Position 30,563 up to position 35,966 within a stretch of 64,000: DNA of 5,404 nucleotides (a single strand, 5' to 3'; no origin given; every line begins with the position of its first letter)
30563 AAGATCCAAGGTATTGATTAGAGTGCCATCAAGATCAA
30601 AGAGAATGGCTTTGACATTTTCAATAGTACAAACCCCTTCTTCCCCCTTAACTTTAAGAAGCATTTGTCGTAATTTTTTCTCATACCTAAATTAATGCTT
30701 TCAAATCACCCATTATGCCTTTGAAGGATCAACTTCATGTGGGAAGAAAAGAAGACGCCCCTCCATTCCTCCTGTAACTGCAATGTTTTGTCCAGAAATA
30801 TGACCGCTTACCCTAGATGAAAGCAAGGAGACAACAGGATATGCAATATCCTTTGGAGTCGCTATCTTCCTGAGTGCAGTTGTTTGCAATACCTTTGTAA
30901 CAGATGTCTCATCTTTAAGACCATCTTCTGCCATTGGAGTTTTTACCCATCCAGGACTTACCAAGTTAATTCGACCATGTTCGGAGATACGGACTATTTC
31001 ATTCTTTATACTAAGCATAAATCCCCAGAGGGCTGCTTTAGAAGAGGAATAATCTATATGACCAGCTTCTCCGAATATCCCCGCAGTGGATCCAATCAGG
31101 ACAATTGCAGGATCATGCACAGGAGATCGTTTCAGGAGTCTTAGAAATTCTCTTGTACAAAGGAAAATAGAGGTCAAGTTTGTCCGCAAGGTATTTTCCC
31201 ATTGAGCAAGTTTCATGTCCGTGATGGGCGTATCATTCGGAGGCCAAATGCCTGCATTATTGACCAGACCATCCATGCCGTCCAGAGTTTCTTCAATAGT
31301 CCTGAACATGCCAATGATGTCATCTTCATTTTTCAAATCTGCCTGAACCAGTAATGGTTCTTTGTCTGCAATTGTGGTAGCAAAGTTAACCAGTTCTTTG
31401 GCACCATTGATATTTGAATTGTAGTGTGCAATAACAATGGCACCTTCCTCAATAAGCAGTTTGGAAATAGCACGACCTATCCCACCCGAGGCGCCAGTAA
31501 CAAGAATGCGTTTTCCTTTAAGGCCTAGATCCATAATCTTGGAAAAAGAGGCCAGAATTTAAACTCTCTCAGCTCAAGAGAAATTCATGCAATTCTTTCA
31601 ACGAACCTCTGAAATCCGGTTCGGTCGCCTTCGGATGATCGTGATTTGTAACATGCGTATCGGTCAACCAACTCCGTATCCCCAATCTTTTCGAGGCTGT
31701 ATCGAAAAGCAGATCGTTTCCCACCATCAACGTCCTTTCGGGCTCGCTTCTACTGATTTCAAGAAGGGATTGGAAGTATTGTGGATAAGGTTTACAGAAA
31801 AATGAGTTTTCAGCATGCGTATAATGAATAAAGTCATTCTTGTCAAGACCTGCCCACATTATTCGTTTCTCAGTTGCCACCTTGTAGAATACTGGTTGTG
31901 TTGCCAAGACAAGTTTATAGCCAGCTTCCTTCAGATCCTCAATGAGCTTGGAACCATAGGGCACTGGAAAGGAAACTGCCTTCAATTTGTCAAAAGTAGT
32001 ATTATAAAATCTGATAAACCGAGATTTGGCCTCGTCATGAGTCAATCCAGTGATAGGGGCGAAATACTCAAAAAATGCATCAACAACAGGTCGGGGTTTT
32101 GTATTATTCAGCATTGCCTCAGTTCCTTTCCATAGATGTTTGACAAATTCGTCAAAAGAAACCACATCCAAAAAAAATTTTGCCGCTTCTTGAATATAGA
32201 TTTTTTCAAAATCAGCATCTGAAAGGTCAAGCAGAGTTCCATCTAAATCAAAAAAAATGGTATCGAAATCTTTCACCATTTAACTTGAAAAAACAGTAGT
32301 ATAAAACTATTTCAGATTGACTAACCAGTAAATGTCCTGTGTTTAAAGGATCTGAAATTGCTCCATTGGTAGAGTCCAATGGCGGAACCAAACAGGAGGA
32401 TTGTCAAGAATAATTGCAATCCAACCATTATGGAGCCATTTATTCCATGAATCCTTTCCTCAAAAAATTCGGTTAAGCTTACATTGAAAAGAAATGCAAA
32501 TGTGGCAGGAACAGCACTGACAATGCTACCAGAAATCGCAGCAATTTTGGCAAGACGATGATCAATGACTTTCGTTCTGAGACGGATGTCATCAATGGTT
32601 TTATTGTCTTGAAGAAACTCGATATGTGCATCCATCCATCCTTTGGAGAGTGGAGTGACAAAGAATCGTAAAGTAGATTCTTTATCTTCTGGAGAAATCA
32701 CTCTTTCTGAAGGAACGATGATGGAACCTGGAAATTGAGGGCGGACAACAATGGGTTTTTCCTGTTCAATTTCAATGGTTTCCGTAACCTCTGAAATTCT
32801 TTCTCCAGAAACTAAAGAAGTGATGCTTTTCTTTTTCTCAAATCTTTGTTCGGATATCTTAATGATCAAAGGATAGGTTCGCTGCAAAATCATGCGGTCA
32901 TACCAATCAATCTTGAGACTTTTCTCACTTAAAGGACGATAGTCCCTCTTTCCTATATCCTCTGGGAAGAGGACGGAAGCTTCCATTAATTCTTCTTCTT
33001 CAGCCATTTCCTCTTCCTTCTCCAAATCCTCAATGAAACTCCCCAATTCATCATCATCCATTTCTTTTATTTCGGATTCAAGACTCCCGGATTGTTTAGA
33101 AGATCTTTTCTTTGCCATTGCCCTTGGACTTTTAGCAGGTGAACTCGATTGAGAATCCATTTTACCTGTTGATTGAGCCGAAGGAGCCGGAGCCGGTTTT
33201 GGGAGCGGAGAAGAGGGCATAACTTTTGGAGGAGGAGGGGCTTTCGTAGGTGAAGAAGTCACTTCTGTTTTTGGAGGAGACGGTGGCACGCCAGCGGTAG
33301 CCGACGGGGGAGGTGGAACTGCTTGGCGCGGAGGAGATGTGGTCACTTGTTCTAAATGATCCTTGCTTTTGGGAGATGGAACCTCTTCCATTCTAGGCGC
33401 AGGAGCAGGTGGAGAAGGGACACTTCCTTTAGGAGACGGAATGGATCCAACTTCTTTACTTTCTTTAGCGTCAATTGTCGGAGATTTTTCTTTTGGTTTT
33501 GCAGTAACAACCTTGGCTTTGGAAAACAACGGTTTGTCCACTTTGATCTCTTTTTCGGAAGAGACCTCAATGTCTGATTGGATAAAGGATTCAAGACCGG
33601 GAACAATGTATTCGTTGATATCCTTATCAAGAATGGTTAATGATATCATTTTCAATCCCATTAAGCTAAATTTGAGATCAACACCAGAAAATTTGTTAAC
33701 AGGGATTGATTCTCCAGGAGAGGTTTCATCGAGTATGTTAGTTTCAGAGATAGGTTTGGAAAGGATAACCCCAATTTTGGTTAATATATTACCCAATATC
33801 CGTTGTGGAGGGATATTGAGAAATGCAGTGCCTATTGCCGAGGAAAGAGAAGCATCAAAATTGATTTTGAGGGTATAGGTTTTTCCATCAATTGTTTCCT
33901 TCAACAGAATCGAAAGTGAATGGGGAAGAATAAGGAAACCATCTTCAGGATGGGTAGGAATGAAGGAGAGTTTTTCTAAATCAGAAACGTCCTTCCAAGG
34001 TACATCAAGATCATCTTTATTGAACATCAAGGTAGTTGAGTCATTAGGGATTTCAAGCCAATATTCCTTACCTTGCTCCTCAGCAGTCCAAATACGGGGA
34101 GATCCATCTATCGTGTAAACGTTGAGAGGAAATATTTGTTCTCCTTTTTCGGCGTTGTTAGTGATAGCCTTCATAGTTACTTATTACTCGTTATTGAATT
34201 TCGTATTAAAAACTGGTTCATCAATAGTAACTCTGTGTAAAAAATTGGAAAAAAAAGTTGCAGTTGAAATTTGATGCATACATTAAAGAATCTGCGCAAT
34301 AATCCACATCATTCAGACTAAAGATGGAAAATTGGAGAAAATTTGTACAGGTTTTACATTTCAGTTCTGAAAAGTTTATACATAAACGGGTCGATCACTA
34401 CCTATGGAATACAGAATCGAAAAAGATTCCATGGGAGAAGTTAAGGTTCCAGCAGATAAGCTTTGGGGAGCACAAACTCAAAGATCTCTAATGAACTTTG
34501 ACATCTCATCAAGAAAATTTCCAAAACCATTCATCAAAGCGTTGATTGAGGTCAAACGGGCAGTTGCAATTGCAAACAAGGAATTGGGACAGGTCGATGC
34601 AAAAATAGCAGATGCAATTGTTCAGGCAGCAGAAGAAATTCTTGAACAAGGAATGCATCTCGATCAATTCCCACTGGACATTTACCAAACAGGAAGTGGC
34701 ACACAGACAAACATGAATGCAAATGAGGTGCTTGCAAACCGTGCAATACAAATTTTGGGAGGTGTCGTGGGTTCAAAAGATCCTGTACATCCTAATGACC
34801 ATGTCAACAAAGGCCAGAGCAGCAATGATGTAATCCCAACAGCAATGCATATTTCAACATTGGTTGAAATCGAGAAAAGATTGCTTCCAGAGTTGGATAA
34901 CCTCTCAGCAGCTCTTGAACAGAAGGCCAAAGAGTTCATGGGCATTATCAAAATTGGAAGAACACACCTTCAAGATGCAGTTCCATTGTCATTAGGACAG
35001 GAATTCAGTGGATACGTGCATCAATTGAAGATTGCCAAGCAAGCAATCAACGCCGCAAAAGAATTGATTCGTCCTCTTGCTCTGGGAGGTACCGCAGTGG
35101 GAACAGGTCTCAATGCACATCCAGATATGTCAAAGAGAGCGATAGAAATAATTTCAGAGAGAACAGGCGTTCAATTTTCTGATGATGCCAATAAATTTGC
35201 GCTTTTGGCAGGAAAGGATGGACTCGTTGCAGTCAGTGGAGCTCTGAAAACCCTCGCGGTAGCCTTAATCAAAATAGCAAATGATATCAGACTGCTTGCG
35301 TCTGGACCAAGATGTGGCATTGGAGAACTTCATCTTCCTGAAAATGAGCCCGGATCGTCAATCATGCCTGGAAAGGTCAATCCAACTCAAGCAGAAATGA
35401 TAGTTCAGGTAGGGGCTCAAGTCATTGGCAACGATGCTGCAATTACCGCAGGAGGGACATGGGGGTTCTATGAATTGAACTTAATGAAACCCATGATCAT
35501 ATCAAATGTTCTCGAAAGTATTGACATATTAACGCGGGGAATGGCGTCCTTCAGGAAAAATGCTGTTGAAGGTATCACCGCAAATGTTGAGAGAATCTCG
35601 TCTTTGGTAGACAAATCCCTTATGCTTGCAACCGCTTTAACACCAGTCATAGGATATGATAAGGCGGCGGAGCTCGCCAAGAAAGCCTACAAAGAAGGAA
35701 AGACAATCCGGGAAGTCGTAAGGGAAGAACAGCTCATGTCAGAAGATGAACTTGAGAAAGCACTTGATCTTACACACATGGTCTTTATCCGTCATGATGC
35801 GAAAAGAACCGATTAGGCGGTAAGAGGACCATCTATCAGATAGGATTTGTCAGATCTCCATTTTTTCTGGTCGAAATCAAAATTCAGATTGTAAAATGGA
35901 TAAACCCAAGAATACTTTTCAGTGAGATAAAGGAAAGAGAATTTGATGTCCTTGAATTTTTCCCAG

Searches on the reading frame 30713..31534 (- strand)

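Call 37: search_protein_families(library=pfam, proteins=[window:30713-31534:-], max_evalue=0.00001)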
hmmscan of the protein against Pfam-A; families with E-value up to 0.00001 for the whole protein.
window:30713-31534:- (273 aa): 3 families
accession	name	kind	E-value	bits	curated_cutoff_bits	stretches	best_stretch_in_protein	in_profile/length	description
PF13561.12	adh_short_C2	-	3.1e-43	148.5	27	1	14-257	1-235/236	Enoyl-(Acyl carrier protein) reductase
PF00106.31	adh_short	-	3e-41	141.5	26.6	1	8-205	1-190/195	short chain dehydrogenase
PF08659.16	KR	-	5.8e-13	49.6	22.6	1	10-173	3-160/180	KR domain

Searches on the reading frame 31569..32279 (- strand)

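Call 37: search_protein_families(library=pfam, proteins=[window:31569-32279:-], max_evalue=0.00001)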
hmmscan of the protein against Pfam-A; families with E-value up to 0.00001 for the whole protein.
window:31569-32279:- (236 aa): 2 families
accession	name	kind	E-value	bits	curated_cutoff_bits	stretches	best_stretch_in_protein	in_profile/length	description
PF00702.32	Hydrolase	-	1.1e-12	49.2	26.4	1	6-189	2-180/191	haloacid dehalogenase-like hydrolase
PF13419.12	HAD_2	-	3e-10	40.9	23.8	1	8-203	1-175/178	Haloacid dehalogenase-like hydrolase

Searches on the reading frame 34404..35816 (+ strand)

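Call 8: search_protein_families(library=pfam, proteins=[window:34404-35816:+], max_evalue=0.001)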
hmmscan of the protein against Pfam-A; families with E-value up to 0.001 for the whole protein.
window:34404-35816:+ (470 aa): 2 families
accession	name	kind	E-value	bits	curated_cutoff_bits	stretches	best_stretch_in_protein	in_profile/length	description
PF00206.25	Lyase_1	-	2.8e-103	346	27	1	11-342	1-312/312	Lyase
PF10415.14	FumaraseC_C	-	2.9e-21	76.1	32.5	1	408-460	1-53/54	Fumarase C C-terminus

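Call 58: search_protein_families(library=ncbifam, proteins=[window:34404-35816:+], max_evalue=1e-10)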
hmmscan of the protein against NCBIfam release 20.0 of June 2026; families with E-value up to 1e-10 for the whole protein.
window:34404-35816:+ (470 aa): 15 families
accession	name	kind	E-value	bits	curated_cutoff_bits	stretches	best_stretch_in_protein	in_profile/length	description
TIGR00979.1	fumC_II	equivalog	1.5e-200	666.8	664.75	1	3-460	1-457/458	class II fumarate hydratase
NF008909.0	PRK12273.1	subfamily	2.6e-167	557.5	510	1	1-467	3-469/474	aspartate ammonia-lyase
NF009089.0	PRK12425.1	equivalog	8.2e-161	535.9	840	1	4-458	3-456/464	class II fumarate hydratase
TIGR00839.1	aspA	equivalog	6.8e-146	486.9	681.2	1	4-468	1-465/468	aspartate ammonia-lyase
NF011092.0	PRK14515.1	subfamily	9.1e-126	420.5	876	1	3-459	11-465/479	aspartate ammonia-lyase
TIGR00928.1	purB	equivalog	6.6e-25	87.8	326.2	1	130-449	87-411/436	adenylosuccinate lyase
TIGR02426.1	protocat_pcaB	equivalog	3.7e-24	85.3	355.75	1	43-346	20-294/338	3-carboxy-cis,cis-muconate cycloisomerase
NF006554.0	PRK09053.1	equivalog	4.3e-23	81.8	595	1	44-455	28-429/453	3-carboxy-cis,cis-muconate cycloisomerase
NF052556.1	NtrsucLyaStm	equivalog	9.2e-20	70.9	650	1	43-455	36-439/466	nitrosuccinate lyase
NF004631.0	PRK05975.1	equivalog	5.2e-18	65.2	371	1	44-336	30-291/352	3-carboxy-cis,cis-muconate cycloisomerase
TIGR00838.1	argH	equivalog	2.3e-17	63.1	279.5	1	36-460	20-429/455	argininosuccinate lyase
NF006500.1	PRK08937.2-4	subfamily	6.6e-17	61.4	626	1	47-399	32-357/448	adenylosuccinate lyase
NF052536.2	CoM_syn_XcbD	exception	3.7e-13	49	600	1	44-458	29-430/443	3-sulfopropionylcysteine synthase XcbD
NF006764.0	PRK09285.1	equivalog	1.1e-12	47.1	446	1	137-331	120-308/456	adenylosuccinate lyase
NF002563.0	PRK02186.1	subfamily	9.4e-12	44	625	1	134-426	510-792/890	argininosuccinate lyase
